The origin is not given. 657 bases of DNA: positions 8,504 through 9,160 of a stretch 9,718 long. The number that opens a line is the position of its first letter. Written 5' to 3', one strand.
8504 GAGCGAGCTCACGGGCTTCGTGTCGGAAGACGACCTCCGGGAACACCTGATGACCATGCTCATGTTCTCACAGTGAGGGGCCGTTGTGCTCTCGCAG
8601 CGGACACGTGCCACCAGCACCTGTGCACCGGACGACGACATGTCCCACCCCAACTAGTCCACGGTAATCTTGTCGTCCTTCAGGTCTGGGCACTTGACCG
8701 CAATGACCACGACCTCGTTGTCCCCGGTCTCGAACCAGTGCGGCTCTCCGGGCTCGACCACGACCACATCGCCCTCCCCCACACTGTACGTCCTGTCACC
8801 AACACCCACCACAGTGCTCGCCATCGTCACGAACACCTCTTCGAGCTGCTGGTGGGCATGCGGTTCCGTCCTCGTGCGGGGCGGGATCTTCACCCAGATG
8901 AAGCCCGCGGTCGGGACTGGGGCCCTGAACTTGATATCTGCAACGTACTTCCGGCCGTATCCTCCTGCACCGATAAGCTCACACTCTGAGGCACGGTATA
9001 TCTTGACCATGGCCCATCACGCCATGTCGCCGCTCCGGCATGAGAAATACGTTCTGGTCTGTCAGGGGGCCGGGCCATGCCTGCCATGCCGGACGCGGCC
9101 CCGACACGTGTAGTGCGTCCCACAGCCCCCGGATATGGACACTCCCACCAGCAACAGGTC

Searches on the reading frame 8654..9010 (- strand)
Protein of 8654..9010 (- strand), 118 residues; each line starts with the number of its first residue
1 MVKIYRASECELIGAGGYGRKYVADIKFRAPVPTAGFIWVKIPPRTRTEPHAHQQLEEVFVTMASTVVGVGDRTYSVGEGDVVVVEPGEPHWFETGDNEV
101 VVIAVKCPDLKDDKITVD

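Call 12: search_protein_families(library=pfam, proteins=[window:8654-9010:-], max_evalue=0.01)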
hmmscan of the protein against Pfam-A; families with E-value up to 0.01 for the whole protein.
window:8654-9010:- (118 aa): 2 families
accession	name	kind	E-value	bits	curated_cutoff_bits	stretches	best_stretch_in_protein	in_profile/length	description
PF07883.17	Cupin_2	-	1.9e-10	40.8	27.2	1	39-104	2-68/70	Cupin domain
PF02311.25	AraC_binding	-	2.4e-05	24.5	21.1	1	44-99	12-67/135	AraC-like ligand binding domain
